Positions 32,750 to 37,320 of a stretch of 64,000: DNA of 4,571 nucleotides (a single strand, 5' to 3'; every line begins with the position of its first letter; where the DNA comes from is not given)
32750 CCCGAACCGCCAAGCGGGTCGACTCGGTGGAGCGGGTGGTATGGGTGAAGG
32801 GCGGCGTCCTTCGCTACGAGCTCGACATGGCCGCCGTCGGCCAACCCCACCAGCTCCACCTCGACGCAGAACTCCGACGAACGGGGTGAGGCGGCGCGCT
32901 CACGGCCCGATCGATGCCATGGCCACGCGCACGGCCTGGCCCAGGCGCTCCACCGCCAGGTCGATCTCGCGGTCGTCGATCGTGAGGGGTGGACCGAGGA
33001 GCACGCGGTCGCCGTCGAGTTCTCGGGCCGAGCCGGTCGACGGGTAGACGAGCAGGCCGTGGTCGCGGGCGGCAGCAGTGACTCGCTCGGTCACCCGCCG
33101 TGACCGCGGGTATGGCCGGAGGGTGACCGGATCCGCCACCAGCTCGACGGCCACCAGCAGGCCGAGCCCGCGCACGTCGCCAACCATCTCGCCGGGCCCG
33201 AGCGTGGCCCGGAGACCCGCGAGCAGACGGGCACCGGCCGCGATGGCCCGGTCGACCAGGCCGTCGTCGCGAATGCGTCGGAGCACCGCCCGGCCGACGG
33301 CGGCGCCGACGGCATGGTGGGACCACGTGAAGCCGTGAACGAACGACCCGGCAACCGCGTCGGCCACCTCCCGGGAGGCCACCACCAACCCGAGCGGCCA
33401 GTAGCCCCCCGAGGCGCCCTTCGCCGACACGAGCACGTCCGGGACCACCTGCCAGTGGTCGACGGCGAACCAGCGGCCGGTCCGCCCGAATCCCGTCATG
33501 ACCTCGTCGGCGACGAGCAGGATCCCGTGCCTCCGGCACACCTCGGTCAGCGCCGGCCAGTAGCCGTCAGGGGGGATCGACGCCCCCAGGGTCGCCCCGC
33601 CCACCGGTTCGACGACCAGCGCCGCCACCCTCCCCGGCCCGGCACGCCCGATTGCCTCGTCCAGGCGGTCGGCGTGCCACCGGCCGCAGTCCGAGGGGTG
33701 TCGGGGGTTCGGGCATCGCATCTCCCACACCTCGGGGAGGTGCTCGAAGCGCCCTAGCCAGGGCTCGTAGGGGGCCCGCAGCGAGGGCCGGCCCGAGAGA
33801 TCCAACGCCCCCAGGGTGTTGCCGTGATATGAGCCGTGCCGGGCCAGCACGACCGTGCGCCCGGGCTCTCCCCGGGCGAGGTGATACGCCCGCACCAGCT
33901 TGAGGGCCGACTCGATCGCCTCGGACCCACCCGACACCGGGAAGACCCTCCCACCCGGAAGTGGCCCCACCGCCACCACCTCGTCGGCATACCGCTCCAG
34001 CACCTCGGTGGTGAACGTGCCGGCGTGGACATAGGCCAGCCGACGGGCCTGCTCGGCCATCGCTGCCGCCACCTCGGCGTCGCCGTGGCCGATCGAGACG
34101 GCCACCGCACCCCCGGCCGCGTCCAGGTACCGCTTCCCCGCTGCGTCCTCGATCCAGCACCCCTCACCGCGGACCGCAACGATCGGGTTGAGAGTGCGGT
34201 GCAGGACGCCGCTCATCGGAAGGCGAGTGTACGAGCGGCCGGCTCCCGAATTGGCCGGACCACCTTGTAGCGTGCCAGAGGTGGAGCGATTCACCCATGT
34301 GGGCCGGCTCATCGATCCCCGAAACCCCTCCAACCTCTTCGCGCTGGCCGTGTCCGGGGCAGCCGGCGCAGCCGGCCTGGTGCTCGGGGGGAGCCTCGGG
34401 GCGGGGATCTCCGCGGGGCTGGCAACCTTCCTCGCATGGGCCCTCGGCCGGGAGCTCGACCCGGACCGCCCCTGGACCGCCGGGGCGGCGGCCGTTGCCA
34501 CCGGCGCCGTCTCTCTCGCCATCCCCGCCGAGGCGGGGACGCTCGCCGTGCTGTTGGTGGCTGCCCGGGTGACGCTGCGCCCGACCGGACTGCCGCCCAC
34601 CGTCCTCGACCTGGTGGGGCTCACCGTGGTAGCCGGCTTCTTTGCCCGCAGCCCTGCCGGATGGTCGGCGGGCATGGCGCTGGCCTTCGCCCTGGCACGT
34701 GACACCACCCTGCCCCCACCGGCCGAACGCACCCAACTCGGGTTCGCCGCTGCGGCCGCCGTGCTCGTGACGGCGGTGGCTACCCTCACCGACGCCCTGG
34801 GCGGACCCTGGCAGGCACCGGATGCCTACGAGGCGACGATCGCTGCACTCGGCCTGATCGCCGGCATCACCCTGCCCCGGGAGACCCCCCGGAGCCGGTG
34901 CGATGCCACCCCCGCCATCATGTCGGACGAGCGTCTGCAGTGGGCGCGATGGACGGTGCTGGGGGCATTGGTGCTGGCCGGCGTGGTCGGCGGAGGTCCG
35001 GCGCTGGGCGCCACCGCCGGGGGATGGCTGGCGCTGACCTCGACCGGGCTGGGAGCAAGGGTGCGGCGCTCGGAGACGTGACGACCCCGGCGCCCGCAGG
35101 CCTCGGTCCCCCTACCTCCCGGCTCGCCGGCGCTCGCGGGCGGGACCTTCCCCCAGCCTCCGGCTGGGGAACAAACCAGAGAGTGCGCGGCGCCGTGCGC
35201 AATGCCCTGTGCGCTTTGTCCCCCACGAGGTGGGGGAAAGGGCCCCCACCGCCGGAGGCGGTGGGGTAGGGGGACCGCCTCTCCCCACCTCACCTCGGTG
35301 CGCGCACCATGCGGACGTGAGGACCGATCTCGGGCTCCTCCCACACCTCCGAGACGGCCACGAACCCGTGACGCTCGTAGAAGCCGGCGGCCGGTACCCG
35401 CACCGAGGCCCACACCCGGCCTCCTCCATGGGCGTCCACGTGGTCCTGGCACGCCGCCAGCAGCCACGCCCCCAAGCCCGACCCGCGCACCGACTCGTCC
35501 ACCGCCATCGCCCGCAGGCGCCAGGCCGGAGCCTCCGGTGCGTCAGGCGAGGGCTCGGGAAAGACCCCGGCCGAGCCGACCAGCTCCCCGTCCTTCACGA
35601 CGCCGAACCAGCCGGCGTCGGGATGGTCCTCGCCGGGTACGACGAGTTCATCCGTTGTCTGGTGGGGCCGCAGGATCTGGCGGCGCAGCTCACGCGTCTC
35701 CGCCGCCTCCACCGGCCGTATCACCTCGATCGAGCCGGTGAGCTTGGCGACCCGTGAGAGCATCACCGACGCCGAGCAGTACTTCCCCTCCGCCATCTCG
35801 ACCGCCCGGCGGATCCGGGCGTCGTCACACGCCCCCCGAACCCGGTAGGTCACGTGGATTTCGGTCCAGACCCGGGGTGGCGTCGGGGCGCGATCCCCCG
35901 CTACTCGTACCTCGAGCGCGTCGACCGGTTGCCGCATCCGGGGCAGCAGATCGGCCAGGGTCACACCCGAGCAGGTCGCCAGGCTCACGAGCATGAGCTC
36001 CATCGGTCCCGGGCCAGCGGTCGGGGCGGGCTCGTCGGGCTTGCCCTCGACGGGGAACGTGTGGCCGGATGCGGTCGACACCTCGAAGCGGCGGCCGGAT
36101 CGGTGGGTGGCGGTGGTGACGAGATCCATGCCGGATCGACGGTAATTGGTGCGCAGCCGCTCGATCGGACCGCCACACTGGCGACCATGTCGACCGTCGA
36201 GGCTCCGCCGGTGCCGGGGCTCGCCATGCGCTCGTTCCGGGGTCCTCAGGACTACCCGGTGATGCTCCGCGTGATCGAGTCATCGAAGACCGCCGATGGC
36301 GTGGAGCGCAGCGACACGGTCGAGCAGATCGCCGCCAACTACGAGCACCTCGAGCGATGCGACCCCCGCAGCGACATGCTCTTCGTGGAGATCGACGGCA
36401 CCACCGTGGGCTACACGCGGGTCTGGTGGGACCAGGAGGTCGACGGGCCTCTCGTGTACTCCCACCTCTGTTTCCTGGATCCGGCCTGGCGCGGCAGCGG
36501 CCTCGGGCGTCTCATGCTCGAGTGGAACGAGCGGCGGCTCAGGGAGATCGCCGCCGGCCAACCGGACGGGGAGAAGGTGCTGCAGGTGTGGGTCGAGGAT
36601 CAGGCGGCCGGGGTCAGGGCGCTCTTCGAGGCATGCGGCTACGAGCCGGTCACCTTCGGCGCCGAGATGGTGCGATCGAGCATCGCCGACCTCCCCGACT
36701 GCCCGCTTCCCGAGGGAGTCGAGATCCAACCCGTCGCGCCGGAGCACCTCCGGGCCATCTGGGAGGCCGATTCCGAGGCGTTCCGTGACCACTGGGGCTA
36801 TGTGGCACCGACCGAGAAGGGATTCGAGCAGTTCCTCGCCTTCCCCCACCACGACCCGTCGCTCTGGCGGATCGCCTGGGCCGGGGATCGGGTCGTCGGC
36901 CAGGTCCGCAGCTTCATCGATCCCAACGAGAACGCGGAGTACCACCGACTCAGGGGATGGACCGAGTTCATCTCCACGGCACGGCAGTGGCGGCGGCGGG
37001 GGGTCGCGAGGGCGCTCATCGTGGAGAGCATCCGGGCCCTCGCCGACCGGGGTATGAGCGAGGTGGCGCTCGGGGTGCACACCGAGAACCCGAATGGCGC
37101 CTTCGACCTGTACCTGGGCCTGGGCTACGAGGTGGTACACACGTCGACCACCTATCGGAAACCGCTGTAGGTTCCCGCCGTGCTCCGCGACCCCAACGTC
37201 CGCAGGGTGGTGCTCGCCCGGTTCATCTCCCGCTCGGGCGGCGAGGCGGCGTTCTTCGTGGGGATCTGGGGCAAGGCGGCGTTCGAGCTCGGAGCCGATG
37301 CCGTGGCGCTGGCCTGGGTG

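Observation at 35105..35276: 172-bp inverted composite of the same repeat with perfect 12-bp terminal inverted repeats and a possible 5-bp target-site duplication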

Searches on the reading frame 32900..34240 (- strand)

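Call 18: search_protein_families(library=pfam, proteins=[window:32900-34240:-])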
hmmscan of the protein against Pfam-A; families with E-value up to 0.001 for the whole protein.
window:32900-34240:- (446 aa): 1 family
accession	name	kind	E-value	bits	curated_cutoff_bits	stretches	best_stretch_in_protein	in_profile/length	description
PF00202.27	Aminotran_3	-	2.4e-85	287.1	30.5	1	19-437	10-403/403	Aminotransferase class-III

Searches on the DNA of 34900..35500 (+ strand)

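Call 12: search_rna_families(source=window, start=34900, end=35500, threshold=evalue, max_evalue=10)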
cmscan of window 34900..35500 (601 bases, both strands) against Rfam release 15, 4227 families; matches with E-value up to 10: 6.
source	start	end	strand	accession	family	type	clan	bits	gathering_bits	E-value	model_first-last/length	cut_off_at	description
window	35206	35299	-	RF02786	snoTBR2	Gene; snRNA; snoRNA; CD-box;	-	23.9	62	0.034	1-109/109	no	Small nucleolar RNA TBR2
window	35204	35265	+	RF02945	Corio-PBP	Gene; sRNA;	-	20.5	63.5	0.28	1-74/74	no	Corio-PBP RNA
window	35260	35289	+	RF03610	mir-H7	Gene; miRNA;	CL00141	17.4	94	3.5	1-69/69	no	mir-H7 microRNA precursor family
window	35255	35300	-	RF02239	asX6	Gene; sRNA;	-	16.7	50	3.1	1-93/93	no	Xanthomonas sRNA asX6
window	35221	35296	-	RF01918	mir-1249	Gene; miRNA;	-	16.5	83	1.4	1-75/75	no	mir-1249 microRNA precursor family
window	35164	35226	-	RF03449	mir-6827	Gene; miRNA;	-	16.5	80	2.6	1-55/55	no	mir-6827 microRNA precursor family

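Call 60: search_dna_similar(query=window:35095-35286:+, collection=plasmids, mode=distant, max_evalue=0.001, max_rows=10)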
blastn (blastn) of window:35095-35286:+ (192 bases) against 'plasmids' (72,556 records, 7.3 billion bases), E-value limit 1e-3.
No match.

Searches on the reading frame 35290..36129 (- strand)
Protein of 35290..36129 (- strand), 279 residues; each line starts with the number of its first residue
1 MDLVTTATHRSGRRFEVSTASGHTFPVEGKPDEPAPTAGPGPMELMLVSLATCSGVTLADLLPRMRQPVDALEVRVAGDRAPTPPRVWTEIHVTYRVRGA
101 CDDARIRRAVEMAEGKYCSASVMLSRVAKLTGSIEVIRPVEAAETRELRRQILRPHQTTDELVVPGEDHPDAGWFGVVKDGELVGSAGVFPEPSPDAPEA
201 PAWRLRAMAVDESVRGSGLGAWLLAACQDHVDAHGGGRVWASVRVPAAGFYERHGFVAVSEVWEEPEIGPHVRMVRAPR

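Call 17: find_encoding_contigs(protein=window:35290-36129:-, flank=10000, max_places=10)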
Protein window:35290-36129:- (279 aa): 1 contig read that carries it; 1 place shown.
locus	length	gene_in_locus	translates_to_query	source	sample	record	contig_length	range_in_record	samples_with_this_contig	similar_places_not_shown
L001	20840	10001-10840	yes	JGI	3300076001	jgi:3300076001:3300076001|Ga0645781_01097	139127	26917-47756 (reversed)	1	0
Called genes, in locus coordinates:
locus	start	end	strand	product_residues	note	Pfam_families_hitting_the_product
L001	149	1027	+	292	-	-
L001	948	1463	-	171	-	-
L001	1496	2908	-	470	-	PF03616:Glt_symporter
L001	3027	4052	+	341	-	PF01936:NYN, PF12872:OST-HTH (faint)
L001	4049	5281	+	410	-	PF00890:FAD_binding_2 (faint), PF01266:DAO, PF13450:NAD_binding_8 (weak)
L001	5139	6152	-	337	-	-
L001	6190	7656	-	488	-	PF07690:MFS_1, PF00083:Sugar_tr (weak), PF12832:MFS_1_like (weak)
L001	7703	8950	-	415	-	PF07690:MFS_1, PF13347:MFS_2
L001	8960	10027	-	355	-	PF00583:Acetyltransf_1, PF13673:Acetyltransf_10 (faint), PF13508:Acetyltransf_7 (weak), PF00583:Acetyltransf_1, PF13508:Acetyltransf_7 (weak)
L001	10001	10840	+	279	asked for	PF02566:OsmC, PF00583:Acetyltransf_1, PF13673:Acetyltransf_10, PF13508:Acetyltransf_7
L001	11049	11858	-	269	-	-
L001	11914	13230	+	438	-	PF00202:Aminotran_3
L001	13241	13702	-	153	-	PF08768:THAP4_heme-bd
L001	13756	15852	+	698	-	PF00654:Voltage_CLC, PF00571:CBS, PF02080:TrkA_C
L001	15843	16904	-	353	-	PF00106:adh_short, PF13561:adh_short_C2, PF10759:BPA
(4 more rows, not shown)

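Call 18: search_protein_families(library=pfam, proteins=[window:35290-36129:-])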
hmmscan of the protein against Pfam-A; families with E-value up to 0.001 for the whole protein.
window:35290-36129:- (279 aa): 4 families
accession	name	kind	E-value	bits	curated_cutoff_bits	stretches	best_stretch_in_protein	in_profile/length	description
PF02566.24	OsmC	-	2e-16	60.6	27.5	1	38-127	4-94/100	OsmC-like protein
PF00583.31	Acetyltransf_1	-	1.2e-14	55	20.7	1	166-256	24-116/116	Acetyltransferase (GNAT) family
PF13508.13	Acetyltransf_7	-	6.8e-12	46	27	1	174-257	5-83/84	Acetyltransferase (GNAT) domain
PF13673.13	Acetyltransf_10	-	6.5e-09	36.3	23.6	1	174-267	33-118/128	Acetyltransferase (GNAT) domain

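Call 38: find_homologous_proteins(query=window:35290-36129:-, max_evalue=1e-20)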
Query window:35290-36129:- (279 aa): 31 proteins with E <= 1e-20 among 4599 candidates.
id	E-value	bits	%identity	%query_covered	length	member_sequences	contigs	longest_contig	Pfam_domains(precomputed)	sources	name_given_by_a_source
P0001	4.0e-183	626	100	100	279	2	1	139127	PF13673.14,PF13508.14,PF02566.25,PF00583.32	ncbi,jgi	ncbi:MAG: GNAT family N-acetyltransferase [Acidimicrobiia bacterium]|jgi:uncharacterized OsmC-like p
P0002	2.6e-147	508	81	100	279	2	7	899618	PF13673.14,PF13508.14,PF02566.25,PF00583.32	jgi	jgi:uncharacterized OsmC-like protein/predicted GNAT family N-acyltransferase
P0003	9.8e-137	473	78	98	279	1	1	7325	PF13673.14,PF13508.14,PF02566.25,PF00583.32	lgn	-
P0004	1.5e-130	453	75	98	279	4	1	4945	PF13673.14,PF13508.14,PF02566.25,PF00583.32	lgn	-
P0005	2.6e-129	449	73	98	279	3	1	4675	PF13673.14,PF13508.14,PF02566.25,PF00583.32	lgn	-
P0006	1.5e-83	299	55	98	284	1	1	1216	PF13673.14,PF13508.14,PF21926.3,PF02566.25,PF13527.14,PF00583.32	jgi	-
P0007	2.4e-81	292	53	99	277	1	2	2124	PF13673.14,PF13508.14,PF02566.25,PF00583.32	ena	-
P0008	1.7e-80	289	54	96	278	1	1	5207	PF13673.14,PF13508.14,PF02566.25,PF00583.32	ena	-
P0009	1.9e-80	289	53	95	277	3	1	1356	PF13673.14,PF13508.14,PF02566.25,PF00583.32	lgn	-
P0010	8.0e-80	287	53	99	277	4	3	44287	PF13673.14,PF13508.14,PF21926.3,PF02566.25,PF13527.14,PF00583.32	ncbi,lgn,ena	-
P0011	1.1e-78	283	50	99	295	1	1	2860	PF13673.14,PF13508.14,PF02566.25,PF00583.32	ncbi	-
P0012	2.6e-78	282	49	99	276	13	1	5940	PF13673.14,PF13508.14,PF02566.25,PF00583.32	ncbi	-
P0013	5.3e-77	277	50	98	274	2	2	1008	PF13673.14,PF13508.14,PF02566.25,PF00583.32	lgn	-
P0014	3.9e-76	275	48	99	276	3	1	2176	PF13673.14,PF13508.14,PF02566.25,PF00583.32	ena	-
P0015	1.7e-75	272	50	99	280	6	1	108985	PF13673.14,PF13508.14,PF02566.25,PF13527.14,PF00583.32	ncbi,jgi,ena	-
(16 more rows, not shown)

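Call 39: find_encoding_contigs(protein=P0002, flank=10000, max_places=4)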
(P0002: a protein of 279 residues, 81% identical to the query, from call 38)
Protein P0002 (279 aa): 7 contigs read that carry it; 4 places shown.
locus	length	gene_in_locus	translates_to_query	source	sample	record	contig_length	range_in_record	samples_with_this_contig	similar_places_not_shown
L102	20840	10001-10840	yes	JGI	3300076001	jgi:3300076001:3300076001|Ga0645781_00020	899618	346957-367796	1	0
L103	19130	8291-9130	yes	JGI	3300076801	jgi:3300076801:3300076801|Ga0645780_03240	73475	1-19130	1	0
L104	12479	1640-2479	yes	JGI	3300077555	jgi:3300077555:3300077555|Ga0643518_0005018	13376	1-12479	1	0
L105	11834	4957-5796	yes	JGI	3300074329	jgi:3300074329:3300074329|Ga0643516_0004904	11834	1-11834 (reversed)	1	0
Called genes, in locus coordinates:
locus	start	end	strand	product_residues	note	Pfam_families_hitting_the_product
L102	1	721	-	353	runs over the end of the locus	PF01699:Na_Ca_ex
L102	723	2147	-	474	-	PF03007:WS_DGAT_cat, PF06974:WS_DGAT_C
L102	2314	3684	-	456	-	PF02720:DUF222, PF01844:HNH (faint)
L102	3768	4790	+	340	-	PF01936:NYN, PF12872:OST-HTH (weak)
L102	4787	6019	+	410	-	PF01266:DAO, PF13450:NAD_binding_8 (weak)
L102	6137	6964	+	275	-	PF02423:OCD_Mu_crystall, PF01488:Shikimate_DH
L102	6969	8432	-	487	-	PF07690:MFS_1, PF00083:Sugar_tr, PF12832:MFS_1_like (weak)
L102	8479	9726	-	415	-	PF07690:MFS_1, PF13347:MFS_2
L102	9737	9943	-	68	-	-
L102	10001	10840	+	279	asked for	PF02566:OsmC, PF00583:Acetyltransf_1, PF13673:Acetyltransf_10, PF13508:Acetyltransf_7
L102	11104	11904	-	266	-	-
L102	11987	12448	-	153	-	PF08768:THAP4_heme-bd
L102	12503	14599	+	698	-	PF00654:Voltage_CLC, PF00571:CBS, PF02080:TrkA_C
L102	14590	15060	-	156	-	PF10759:BPA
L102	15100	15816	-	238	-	PF00106:adh_short, PF08659:KR (weak), PF01370:Epimerase (weak), PF13460:NAD_binding_10 (weak), PF13561:adh_short_C2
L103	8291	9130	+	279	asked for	PF02566:OsmC, PF00583:Acetyltransf_1, PF13673:Acetyltransf_10, PF13508:Acetyltransf_7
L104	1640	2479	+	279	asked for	PF02566:OsmC, PF00583:Acetyltransf_1, PF13673:Acetyltransf_10, PF13508:Acetyltransf_7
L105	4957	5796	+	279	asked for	PF02566:OsmC, PF00583:Acetyltransf_1, PF13673:Acetyltransf_10, PF13508:Acetyltransf_7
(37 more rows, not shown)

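Call 40: find_encoding_contigs(protein=P0003, flank=6000, max_places=2)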
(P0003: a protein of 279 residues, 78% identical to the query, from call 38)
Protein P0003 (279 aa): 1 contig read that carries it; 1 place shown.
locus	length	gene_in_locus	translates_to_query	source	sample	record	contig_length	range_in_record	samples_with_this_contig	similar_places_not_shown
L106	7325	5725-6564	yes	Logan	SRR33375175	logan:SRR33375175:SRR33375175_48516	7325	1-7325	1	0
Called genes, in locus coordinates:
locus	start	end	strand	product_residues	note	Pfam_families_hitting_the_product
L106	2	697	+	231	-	?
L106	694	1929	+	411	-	PF01266:DAO, PF01494:FAD_binding_3 (faint), PF07992:Pyr_redox_2 (faint), PF13450:NAD_binding_8 (weak)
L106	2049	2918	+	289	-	PF02423:OCD_Mu_crystall, PF01488:Shikimate_DH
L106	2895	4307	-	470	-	PF07690:MFS_1, PF12832:MFS_1_like (weak)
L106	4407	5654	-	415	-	PF07690:MFS_1, PF05977:MFS_3 (weak), PF13347:MFS_2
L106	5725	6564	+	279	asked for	PF02566:OsmC, PF00583:Acetyltransf_1, PF13673:Acetyltransf_10, PF13508:Acetyltransf_7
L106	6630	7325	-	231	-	?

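Call 41: find_encoding_contigs(protein=P0004, flank=5000, max_places=2)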
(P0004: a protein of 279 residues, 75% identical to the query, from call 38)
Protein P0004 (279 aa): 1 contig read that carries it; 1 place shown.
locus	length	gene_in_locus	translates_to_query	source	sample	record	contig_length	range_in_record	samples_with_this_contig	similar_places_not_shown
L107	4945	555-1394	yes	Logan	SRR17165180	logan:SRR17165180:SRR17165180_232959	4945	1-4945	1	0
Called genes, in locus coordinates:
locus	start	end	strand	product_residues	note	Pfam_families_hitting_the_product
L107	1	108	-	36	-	?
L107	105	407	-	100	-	PF00083:Sugar_tr (weak), PF07690:MFS_1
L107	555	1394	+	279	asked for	PF02566:OsmC, PF00583:Acetyltransf_1, PF13673:Acetyltransf_10, PF13508:Acetyltransf_7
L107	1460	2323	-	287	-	-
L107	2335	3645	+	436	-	PF00202:Aminotran_3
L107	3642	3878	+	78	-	PF17653:DUF5522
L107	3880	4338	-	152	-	PF08768:THAP4_heme-bd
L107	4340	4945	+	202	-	?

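Call 42: find_encoding_contigs(protein=P0005, flank=5000, max_places=2)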
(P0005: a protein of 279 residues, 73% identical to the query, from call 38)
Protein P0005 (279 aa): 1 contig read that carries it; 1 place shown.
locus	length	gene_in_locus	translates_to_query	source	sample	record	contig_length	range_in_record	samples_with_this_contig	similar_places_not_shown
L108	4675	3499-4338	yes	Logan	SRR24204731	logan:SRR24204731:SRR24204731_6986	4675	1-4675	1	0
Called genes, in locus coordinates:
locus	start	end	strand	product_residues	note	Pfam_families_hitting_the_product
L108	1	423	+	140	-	?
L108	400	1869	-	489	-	PF07690:MFS_1, PF12832:MFS_1_like (faint)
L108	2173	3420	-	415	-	PF05977:MFS_3 (faint), PF07690:MFS_1, PF13347:MFS_2, PF07690:MFS_1 (weak)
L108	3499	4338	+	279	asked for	PF02566:OsmC, PF00583:Acetyltransf_1, PF13673:Acetyltransf_10, PF13508:Acetyltransf_7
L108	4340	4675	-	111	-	?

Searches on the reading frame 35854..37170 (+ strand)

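Call 18: search_protein_families(library=pfam, proteins=[window:35854-37170:+])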
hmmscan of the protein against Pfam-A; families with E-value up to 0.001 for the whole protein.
window:35854-37170:+ (438 aa): 5 families
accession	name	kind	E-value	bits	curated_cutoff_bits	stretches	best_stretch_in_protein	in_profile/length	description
PF00583.31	Acetyltransf_1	-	9.8e-20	71.4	20.7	2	302-420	4-111/116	Acetyltransferase (GNAT) family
PF13508.13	Acetyltransf_7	-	1e-15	58.3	27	2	174-265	4-84/84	Acetyltransferase (GNAT) domain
PF13673.13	Acetyltransf_10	-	5.7e-09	36.5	23.6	0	158-266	15-110/128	Acetyltransferase (GNAT) domain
PF13480.13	Acetyltransf_6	-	6.8e-05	23.5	22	0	369-409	97-137/143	Acetyltransferase (GNAT) domain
PF13527.13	Acetyltransf_9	-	0.00022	21.6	25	1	299-406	2-111/127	Acetyltransferase (GNAT) domain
